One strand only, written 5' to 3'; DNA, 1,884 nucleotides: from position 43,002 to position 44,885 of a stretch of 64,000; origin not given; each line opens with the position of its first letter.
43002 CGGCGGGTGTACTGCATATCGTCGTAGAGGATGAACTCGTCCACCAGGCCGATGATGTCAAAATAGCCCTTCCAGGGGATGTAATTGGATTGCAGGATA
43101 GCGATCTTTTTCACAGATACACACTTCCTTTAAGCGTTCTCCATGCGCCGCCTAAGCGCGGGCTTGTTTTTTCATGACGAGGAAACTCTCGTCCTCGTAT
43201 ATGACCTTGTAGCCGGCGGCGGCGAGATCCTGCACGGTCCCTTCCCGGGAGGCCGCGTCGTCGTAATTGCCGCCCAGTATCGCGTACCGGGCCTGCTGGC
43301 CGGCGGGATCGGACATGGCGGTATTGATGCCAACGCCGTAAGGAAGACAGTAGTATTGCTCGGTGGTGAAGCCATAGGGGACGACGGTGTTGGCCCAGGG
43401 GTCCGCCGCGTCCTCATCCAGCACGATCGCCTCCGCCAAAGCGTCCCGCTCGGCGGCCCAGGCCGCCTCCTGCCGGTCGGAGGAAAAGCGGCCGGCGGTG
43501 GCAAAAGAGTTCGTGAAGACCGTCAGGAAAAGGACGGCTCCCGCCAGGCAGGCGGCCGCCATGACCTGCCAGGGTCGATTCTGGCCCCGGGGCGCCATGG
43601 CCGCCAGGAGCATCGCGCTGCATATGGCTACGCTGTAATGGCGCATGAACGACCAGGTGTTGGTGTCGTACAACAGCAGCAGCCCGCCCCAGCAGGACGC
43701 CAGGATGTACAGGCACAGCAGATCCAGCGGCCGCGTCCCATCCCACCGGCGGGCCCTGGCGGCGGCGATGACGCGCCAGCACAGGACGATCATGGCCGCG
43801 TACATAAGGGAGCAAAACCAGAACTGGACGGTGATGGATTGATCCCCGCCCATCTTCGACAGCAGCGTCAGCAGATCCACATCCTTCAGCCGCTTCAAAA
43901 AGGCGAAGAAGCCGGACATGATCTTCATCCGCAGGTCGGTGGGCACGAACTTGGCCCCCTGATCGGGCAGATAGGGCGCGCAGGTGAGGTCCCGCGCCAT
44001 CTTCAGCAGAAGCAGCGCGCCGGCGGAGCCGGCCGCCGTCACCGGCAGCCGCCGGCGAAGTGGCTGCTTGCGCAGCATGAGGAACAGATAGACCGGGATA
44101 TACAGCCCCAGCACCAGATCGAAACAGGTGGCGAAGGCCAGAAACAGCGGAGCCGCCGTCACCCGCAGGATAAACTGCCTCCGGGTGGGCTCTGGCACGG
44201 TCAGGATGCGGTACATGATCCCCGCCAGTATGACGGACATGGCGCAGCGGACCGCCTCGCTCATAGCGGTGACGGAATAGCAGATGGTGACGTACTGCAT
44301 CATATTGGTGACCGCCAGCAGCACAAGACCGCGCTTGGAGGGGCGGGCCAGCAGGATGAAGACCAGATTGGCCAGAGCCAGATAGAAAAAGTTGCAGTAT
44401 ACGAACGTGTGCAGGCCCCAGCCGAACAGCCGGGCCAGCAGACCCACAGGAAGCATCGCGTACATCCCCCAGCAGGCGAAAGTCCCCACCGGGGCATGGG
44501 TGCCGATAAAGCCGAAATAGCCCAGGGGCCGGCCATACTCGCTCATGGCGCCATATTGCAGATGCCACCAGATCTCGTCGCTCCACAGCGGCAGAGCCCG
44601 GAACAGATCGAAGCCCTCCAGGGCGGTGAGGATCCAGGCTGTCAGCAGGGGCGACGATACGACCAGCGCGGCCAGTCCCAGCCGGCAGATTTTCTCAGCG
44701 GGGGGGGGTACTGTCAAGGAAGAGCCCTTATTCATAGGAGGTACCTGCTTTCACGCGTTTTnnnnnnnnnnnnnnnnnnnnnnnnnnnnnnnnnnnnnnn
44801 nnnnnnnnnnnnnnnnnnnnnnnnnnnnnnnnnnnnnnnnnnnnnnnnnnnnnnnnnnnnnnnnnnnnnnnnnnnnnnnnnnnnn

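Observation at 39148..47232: WecE transaminase + two ATP-grasp ligases + WbqC + ArnC-like GT2: candidate pathway for an amino-acylated 4-amino-6-deoxyhexose carried on undecaprenyl phosphate (an Arn-pathway analogue in a Gram-positive)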

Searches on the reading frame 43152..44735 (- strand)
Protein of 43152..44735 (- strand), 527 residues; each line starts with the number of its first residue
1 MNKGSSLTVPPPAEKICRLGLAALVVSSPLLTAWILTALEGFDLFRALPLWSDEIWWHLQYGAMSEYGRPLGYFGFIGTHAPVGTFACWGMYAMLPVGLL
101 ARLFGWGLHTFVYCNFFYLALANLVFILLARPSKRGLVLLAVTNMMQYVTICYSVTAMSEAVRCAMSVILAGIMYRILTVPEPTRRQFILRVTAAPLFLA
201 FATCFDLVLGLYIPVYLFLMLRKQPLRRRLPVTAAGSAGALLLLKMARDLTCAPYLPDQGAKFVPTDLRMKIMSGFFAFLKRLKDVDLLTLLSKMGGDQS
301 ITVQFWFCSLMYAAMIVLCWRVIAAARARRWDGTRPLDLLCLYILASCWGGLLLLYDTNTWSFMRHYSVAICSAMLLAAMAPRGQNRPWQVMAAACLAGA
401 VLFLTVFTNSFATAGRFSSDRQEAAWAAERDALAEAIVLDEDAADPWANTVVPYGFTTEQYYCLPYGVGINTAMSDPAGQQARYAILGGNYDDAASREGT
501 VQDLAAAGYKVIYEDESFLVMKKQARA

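Call 6: search_protein_families(library=pfam, proteins=[window:43152-44735:-], max_evalue=0.01)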
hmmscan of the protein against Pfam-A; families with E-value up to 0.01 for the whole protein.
window:43152-44735:- (527 aa): 0 families

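Call 7: search_protein_families(library=ncbifam, proteins=[window:43152-44735:-], max_evalue=0.01)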
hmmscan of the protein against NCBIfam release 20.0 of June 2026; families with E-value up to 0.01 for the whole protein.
window:43152-44735:- (527 aa): 0 families

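Call 46: find_homologous_proteins(query=window:43152-44735:-, max_evalue=0.00001)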
Query window:43152-44735:- (527 aa): 16 proteins with E <= 0.00001 among 8000 candidates.
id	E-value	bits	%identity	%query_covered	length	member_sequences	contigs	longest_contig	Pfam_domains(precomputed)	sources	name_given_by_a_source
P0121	0.0e+0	1062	88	100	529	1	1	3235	-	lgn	-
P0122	0.0e+0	1032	98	88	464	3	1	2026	-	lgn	-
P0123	5.9e-201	687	59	99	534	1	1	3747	-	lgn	-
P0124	1.0e-198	679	58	98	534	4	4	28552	-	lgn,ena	-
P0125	2.0e-191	655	57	99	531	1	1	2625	-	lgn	-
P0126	3.0e-152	526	46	95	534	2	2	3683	-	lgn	-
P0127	5.3e-152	525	46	98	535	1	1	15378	-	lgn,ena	-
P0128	3.4e-148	513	45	100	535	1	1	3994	-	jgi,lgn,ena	-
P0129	1.4e-146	507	44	100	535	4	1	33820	-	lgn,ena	-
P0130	2.3e-145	503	46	98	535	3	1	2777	-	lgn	-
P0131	3.2e-140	486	42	97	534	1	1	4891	-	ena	-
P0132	5.5e-139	482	45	95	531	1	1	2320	-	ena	-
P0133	2.0e-138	480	45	100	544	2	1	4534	-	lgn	-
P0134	4.5e-135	469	44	98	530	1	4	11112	-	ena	-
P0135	7.8e-125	436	41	97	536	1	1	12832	-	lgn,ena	-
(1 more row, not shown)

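Call 49: find_encoding_contigs(protein=P0129, flank=10000, max_places=2)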
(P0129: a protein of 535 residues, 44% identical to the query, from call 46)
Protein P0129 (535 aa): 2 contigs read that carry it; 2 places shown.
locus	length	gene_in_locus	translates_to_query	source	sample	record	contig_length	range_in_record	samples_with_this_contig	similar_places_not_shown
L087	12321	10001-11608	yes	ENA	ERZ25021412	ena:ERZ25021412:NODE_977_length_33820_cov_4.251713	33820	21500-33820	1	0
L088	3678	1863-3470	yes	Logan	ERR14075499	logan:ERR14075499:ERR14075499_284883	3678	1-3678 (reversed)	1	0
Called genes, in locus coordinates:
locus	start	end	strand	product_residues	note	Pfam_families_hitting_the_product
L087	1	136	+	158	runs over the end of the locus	-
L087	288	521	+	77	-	-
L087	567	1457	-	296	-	PF00294:PfkB, PF08543:Phos_pyr_kin (weak)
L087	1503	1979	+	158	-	PF04073:tRNA_edit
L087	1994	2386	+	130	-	PF01243:PNPOx_N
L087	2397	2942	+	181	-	PF02417:Chromate_transp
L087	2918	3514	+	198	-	PF02417:Chromate_transp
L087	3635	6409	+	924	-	PF09586:YfhO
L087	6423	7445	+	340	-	PF01073:3Beta_HSD, PF01370:Epimerase, PF02719:Polysacc_synt_2, PF04321:RmlD_sub_bind, PF16363:GDP_Man_Dehyd, PF07993:NAD_binding_4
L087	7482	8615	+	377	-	PF01041:DegT_DnrJ_EryC1, PF00155:Aminotran_1_2, PF00266:Aminotran_5 (weak)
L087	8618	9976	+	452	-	-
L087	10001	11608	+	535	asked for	-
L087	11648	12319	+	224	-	?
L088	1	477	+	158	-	?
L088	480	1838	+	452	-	-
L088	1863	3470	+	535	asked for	-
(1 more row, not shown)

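Call 50: find_encoding_contigs(protein=P0124, flank=10000, max_places=2)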
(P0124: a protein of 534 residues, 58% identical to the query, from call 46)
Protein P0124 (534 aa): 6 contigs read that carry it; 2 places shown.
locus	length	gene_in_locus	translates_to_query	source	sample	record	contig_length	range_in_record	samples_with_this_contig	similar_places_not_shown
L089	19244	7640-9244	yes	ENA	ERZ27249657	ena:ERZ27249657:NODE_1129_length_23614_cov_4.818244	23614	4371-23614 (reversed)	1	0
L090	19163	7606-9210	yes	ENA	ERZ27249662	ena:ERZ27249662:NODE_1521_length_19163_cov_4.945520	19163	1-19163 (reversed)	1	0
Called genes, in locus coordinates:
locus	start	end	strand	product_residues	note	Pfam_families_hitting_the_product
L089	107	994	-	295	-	PF00294:PfkB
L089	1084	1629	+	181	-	PF02417:Chromate_transp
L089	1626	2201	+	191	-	PF02417:Chromate_transp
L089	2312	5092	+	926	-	PF09586:YfhO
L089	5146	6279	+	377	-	PF01041:DegT_DnrJ_EryC1, PF00155:Aminotran_1_2, PF00266:Aminotran_5 (weak)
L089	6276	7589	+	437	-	-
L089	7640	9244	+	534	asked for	-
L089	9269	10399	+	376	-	PF02655:ATP-grasp_3, PF02786:CPSase_L_D2 (weak), PF07478:Dala_Dala_lig_C, PF13535:ATP-grasp_4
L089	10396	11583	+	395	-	PF01071:GARS_A, PF02222:ATP-grasp (weak), PF02655:ATP-grasp_3 (weak), PF13535:ATP-grasp_4 (weak), PF18603:LAL_C2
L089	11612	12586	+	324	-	PF00535:Glycos_transf_2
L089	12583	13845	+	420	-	PF00534:Glycos_transf_1, PF13692:Glyco_trans_1_4, PF13524:Glyco_trans_1_2 (faint)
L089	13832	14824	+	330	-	PF00535:Glycos_transf_2, PF13641:Glyco_tranf_2_3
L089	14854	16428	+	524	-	-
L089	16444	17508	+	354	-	PF00535:Glycos_transf_2, PF13641:Glyco_tranf_2_3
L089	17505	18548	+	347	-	PF00535:Glycos_transf_2, PF10111:Glyco_tranf_2_2 (weak), PF13641:Glyco_tranf_2_3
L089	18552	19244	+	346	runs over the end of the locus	PF00535:Glycos_transf_2, PF10111:Glyco_tranf_2_2, PF13641:Glyco_tranf_2_3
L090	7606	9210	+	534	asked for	-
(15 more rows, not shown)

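Call 59: predict_structure(alignment_id=A2)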
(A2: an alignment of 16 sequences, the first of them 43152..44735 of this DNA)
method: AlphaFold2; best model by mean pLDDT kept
length: 527 residues; sequences in the alignment: 16
mean_pLDDT: 81.3   pTM: 0.83
mean pLDDT of the five models: 81.3, 75.0, 71.0, 67.9, 67.2
residues with pLDDT >= 90: 164; 70-90: 265; 50-70: 72; < 50: 26
segments of 3 or more residues with pLDDT < 50: 1-7, 85-93, 255-262
pLDDT, mean of each block of 10 residues (from residue 1): 45 88 93 88 82 62 71 58 48 59 73 84 94 92 83 67 88 93 89 91 84 95 91 94 82 49 66 84 85 78 86 92 84 81 92 72 81 91 82 85 76 79 90 89 79 86 84 80 89 88 93 89 82
secondary structure, 60 per line:
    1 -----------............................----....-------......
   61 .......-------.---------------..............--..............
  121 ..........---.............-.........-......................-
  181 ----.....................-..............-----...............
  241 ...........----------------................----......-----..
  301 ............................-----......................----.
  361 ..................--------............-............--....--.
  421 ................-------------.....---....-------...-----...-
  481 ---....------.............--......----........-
elements in order: H12-39 H55-67 H91-104 H107-130 H134-146 H148-156 H158-179 H185-205 H207-220 H226-251 H268-283 H288-293 H299-328 H334-355 H360-378 H387-398 H400-411 H420-436 E450-454 H458-461 E469-471 E484-487 H494-506 E509-514 E519-523

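Call 61: search_protein_families(library=pfam, proteins=[L089:9269-10399:+, window:43152-44735:-], max_evalue=5)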
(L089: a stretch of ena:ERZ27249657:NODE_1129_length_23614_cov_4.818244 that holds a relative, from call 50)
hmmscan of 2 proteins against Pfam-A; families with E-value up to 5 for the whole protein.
L089:9269-10399:+ (376 aa): 6 families
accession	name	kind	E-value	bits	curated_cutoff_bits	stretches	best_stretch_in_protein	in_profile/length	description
PF13535.11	ATP-grasp_4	-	1.4e-18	67.5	27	1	137-278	3-158/160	ATP-grasp domain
PF02655.19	ATP-grasp_3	-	1.2e-10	42.1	23.2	1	100-273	1-157/160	ATP-grasp domain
PF07478.18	Dala_Dala_lig_C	-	3.8e-08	33.5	24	1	112-269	4-172/204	D-ala D-ala ligase C-terminus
PF02786.22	CPSase_L_D2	-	4.2e-06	26.9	19.8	1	102-302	1-206/211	Carbamoyl-phosphate synthase L chain, ATP binding domain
PF01071.24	GARS_A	-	0.00084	19.7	27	1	102-206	2-112/194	Phosphoribosylglycinamide synthetase, ATP-grasp (A) domain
PF02955.21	GSH-S_ATP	-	0.29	11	23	1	139-184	34-79/175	Prokaryotic glutathione synthetase, ATP-grasp domain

window:43152-44735:- (527 aa): 1 family
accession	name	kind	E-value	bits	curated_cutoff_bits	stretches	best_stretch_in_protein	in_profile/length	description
PF14015.11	DUF4231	-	1.5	9.7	24.7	1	365-421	19-75/103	Protein of unknown function (DUF4231)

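Call 62: fold_search(model_id=the predicted structure, library=pdb)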
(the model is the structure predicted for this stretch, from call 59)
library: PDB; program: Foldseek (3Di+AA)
matches with E <= 10: 295; with E <= 0.001: 0
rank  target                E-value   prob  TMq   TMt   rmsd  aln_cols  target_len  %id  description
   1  9n9j_I                8.6e-03  1.00  0.42  0.34  14.8       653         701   10  Structure of a GRP94 folding intermediate engaged with a CCDC134- and FKBP11-bound secretory translocon (released 2025-11-19)
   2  9i5k_A                1.3e-01  0.95  0.38  0.40  11.5       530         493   11  Structure of the Chaetomium thermophilum Pmt4 homodimer (C2 symmetry) (released 2025-12-24)
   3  4tph_A                1.4e-01  0.18  0.15  0.17  21.6       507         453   11  Selectivity mechanism of a bacterial homologue of the human drug peptide transporters PepT1 and PepT2 (released 2014-07-09)
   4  8ufd_A                1.8e-01  0.13  0.12  0.13  27.1       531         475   13  Multidrug efflux pump MtEfpA bound with inhibitor BRD8000.3 (released 2024-09-11)
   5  9l79_R                1.9e-01  0.15  0.11  0.17  22.4       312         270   16  Structure of GPR119-Gs complex bound to AR231453 (released 2025-12-31)
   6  5d58                  3.0e-01  0.12  0.13  0.15  24.9       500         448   14  In meso in situ serial X-ray crystallography structure of the PepTSt-Ala-Phe complex at 100 K (released 2016-01-13)
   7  4ain_B                3.2e-01  0.09  0.11  0.11  23.0       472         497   14  Crystal structure of BetP with asymmetric protomers. (released 2012-06-06)
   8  8x1t_B                3.5e-01  0.08  0.12  0.10  26.2       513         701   12  Cryo-EM structure of human DRA (SLC26A3) bound with sulfate (released 2025-05-14)
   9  8z7r                  5.1e-01  0.12  0.14  0.18  23.2       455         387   15  SLC19A3 apo structure (released 2025-01-08)
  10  9okg                  5.3e-01  0.11  0.14  0.15  23.9       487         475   12  Cryo-EM structure of human SV2A in complex with levetiracetam (released 2025-12-10)
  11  6jkd                  5.3e-01  0.06  0.11  0.12  22.9       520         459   10  Crystal structure of tetrameric PepTSo2 in I4 space group (released 2019-05-15)
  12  7xq2                  5.6e-01  0.06  0.10  0.12  25.6       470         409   11  Structure of hSLC19A1+2'3'-cGAMP (released 2022-10-05)
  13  9g9m_A                5.6e-01  0.06  0.11  0.13  22.2       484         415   12  Lipid III flippase WzxE with NB10 and NB7 nanobodies in outward-facing conformation - crystal 1 (released 2025-01-22)
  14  4lep_A                6.1e-01  0.08  0.13  0.14  20.9       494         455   10  Structural insights into substrate recognition in proton dependent oligopeptide transporters (released 2013-07-10)
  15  9lxp_R                6.9e-01  0.14  0.14  0.20  20.4       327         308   10  A Cryo-EM structure of LA-PTH-PTH1R-Beta-arrestin1 complex (state 2 conformation) (released 2026-03-04)
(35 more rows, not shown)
